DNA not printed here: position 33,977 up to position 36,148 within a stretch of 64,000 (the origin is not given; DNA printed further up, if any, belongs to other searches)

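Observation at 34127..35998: PQQ alcohol dehydrogenase carries the lanthanide-coordinating Asp (DYD motif) and a vicinal Cys-Cys pair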

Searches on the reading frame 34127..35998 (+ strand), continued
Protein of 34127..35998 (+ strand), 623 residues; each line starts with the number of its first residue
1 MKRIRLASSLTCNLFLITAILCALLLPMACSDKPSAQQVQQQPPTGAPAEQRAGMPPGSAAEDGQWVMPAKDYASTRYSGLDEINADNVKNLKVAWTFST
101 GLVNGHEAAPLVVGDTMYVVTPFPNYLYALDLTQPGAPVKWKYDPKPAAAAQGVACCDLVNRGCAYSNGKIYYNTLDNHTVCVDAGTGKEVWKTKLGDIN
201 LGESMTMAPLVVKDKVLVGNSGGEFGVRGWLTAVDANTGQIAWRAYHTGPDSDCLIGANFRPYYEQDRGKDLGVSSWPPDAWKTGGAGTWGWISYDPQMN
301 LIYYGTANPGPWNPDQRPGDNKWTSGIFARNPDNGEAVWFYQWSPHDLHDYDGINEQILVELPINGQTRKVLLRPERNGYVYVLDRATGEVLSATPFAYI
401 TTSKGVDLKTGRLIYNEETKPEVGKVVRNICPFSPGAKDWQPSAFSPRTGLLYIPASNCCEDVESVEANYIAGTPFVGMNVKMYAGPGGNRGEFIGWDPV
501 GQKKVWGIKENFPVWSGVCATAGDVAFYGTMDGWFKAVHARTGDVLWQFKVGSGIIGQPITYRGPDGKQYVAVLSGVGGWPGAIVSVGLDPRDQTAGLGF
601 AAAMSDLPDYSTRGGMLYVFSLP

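Call 31: get_annotated_region(hit=H8, flank=10000)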
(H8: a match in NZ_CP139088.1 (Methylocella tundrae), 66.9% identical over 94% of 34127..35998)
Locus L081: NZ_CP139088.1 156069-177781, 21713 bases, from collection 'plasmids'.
description: Methylocella tundrae strain T4 plasmid p1, complete sequence
organism: Methylocella tundrae (NCBI taxid 227605)
taxonomy: Bacteria; Pseudomonadota; Alphaproteobacteria; Hyphomicrobiales; Beijerinckiaceae; Methylocella; Methylocella tundrae
host: -; source: Single cell,tundra wetland; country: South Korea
typing (MOB-suite, as given by PLSDB): non-mobilizable
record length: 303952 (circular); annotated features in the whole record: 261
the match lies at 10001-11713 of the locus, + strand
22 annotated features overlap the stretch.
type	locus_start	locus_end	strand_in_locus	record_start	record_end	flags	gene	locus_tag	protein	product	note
CDS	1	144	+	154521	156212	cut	-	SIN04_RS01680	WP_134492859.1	cation acetate symporter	GO:0006847 - plasma membrane acetate transport [Evidence IEA]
CDS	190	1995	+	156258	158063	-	-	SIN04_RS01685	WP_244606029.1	putative nucleotidyltransferase substrate binding domain-containing protein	-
CDS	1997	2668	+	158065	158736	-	-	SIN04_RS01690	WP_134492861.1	3'-5' exonuclease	-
CDS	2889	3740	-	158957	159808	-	-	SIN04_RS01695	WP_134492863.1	PPK2 family polyphosphate kinase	GO:0006797 - polyphosphate metabolic process [Evidence IEA]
CDS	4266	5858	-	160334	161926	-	-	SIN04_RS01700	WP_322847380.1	FAD-dependent oxidoreductase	-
CDS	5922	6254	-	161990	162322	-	-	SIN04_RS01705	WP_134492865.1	(2Fe-2S) ferredoxin domain-containing protein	-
CDS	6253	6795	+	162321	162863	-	-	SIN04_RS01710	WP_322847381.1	hypothetical protein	-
CDS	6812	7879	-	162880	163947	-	-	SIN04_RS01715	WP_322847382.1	GlxA family transcriptional regulator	-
CDS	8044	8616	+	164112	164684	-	-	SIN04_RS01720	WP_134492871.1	cysteine hydrolase family protein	-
CDS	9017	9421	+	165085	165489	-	-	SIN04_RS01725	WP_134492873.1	winged-helix domain-containing protein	-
CDS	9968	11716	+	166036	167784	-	-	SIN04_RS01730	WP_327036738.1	methanol/ethanol family PQQ-dependent dehydrogenase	-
CDS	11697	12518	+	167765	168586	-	-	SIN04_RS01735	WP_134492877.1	substrate-binding domain-containing protein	-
CDS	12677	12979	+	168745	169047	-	-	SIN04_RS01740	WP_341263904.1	c-type cytochrome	-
CDS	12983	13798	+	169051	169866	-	-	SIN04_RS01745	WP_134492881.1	cytochrome c oxidase assembly protein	-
CDS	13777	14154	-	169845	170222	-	-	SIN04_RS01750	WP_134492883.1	c-type cytochrome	-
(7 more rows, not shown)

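Call 51: predict_structure(alignment_id=A1)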
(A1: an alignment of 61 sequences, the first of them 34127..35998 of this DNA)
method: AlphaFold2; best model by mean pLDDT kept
length: 623 residues; sequences in the alignment: 61
mean_pLDDT: 74.8   pTM: 0.79
mean pLDDT of the five models: 74.8, 74.4, 73.1, 72.9, 70.1
residues with pLDDT >= 90: 146; 70-90: 264; 50-70: 115; < 50: 98
segments of 3 or more residues with pLDDT < 50: 1-3, 30-61, 68-75, 158-160, 271-276, 311-322, 346-351, 468-477, 580-590
pLDDT, mean of each block of 10 residues (from residue 1): 56 82 73 38 35 41 54 59 96 93 70 90 84 94 83 51 80 85 95 87 72 86 66 93 79 58 59 51 62 79 70 42 68 86 55 65 84 84 87 89 84 81 81 62 85 89 63 46 87 93 95 85 93 93 97 81 93 73 45 61 79 83 93
secondary structure, 60 per line:
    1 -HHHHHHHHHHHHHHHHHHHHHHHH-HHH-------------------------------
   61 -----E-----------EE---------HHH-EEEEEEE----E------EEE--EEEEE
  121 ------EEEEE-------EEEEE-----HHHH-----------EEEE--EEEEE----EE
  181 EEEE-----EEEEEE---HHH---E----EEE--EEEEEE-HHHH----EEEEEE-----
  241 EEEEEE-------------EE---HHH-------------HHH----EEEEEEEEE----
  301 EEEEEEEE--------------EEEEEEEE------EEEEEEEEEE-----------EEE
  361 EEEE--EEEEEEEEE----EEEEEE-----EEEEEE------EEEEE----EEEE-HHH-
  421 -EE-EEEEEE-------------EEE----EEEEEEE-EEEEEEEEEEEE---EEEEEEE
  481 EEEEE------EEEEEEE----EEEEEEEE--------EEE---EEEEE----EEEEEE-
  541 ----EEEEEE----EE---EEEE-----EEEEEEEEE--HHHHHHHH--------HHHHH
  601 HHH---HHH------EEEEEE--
elements in order: H2-25 E93-99 E111-113 E116-120 E127-131 E139-143 H149-152 E164-167 E170-174 E179-184 E190-195 E210-212 E215-220 H222-225 E230-235 E241-246 E288-296 E301-308 E323-330 E337-346 E358-364 E367-375 E380-385 E391-396 E403-407 E412-415 E425-430 E444-446 E451-457 E459-470 E474-485 E492-498 E503-510 E519-521 E525-529 E534-539 E545-550 E560-563 E569-577 H580-587 H596-603 E616-621

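Call 53: fold_search(model_id=the predicted structure, library=pdb)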
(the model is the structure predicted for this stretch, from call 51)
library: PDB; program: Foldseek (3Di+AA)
matches with E <= 10: 1944; with E <= 0.001: 1630
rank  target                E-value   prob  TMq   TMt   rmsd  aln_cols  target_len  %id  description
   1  6fkw_A                1.2e-62  1.00  0.82  0.88   3.6       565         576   55  Europium-containing methanol dehydrogenase (released 2018-03-21)
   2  4mae_A                2.2e-62  1.00  0.82  0.88   3.6       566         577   55  Methanol dehydrogenase from Methylacidiphilum fumariolicum SolV (released 2013-09-18)
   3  6oc5_A                4.8e-57  1.00  0.82  0.88   3.5       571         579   50  Lanthanide-dependent methanol dehydrogenase XoxF from Methylobacterium extorquens, in complex with Lanthanum (released 2020-05-13)
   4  4tqo_A                1.1e-56  1.00  0.81  0.88   3.5       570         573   47  The crystal structure of methanol dehydrogenase from Methylococcus capsulatus (Bath) (released 2014-09-24)
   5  1lrw_A                3.0e-55  1.00  0.81  0.84   3.5       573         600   44  Crystal structure of methanol dehydrogenase from P. denitrificans (released 2003-08-12)
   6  5xm3_A                6.3e-55  1.00  0.81  0.84   3.7       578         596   45  Crystal Structure of Methanol dehydrogenase from Methylophaga aminisulfidivorans (released 2018-03-21)
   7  1w6s_A                6.3e-55  1.00  0.81  0.84   3.6       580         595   46  The high resolution structure of methanol dehydrogenase from methylobacterium extorquens (released 2004-12-21)
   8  7o6z_A                6.6e-55  1.00  0.81  0.85   3.6       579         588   48  Structure of a neodymium-containing, XoxF1-type methanol dehydrogenase (released 2021-09-01)
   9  1h4i_A                6.6e-55  1.00  0.81  0.85   3.6       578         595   46  Methylobacterium extorquens methanol dehydrogenase (released 2001-06-14)
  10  1w6s_C                1.6e-54  1.00  0.80  0.84   3.6       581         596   46  The high resolution structure of methanol dehydrogenase from methylobacterium extorquens (released 2004-12-21)
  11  1h4j_A                3.1e-54  1.00  0.81  0.85   3.6       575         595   47  Methylobacterium extorquens methanol dehydrogenase D303E mutant (released 2001-08-23)
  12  2d0v_I                6.6e-53  1.00  0.80  0.84   3.7       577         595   45  Crystal structure of methanol dehydrogenase from Hyphomicrobium denitrificans (released 2006-08-09)
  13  6dam                  9.2e-53  1.00  0.78  0.86   3.5       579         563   46  Crystal structure of lanthanide-dependent methanol dehydrogenase XoxF from Methylomicrobium buryatense 5G (released 2018-09-05)
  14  2d0v_A                2.2e-52  1.00  0.81  0.84   3.7       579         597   45  Crystal structure of methanol dehydrogenase from Hyphomicrobium denitrificans (released 2006-08-09)
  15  4aah_A                1.3e-50  1.00  0.81  0.88   3.6       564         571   42  METHANOL DEHYDROGENASE FROM METHYLOPHILUS W3A1 (released 1996-12-07)
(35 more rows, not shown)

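Call 56: find_encoding_contigs(protein=P0001, flank=10000, max_places=3)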
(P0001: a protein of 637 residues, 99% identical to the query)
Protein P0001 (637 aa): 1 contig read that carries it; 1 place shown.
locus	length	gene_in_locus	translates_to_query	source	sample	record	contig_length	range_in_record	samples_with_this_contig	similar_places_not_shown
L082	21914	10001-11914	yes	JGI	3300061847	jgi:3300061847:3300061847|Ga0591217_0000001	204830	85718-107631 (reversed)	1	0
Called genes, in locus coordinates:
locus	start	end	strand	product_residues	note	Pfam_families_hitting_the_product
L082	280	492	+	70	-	-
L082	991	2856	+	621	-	PF00069:Pkinase, PF07714:PK_Tyr_Ser-Thr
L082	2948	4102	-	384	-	PF00155:Aminotran_1_2, PF01041:DegT_DnrJ_EryC1 (weak)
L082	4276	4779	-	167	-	PF01467:CTP_transf_like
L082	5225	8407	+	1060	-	PF01590:GAF, PF13185:GAF_2 (faint), PF08447:PAS_3, PF00990:GGDEF, PF00563:EAL, PF07238:PilZ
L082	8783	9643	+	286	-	PF01226:Form_Nir_trans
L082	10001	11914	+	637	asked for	PF01011:PQQ, PF13570:Beta-prop_ACSF4 (faint), PF13360:PQQ_2, PF01011:PQQ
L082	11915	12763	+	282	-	PF00497:SBP_bac_3 (weak)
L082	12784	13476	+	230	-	PF13442:Cytochrome_CBB3, PF00034:Cytochrom_C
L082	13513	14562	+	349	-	PF00116:COX2, PF00034:Cytochrom_C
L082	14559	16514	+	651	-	PF00115:COX1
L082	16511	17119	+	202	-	PF00510:COX3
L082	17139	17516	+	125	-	-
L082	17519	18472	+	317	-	PF09678:Caa3_CtaG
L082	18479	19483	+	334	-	-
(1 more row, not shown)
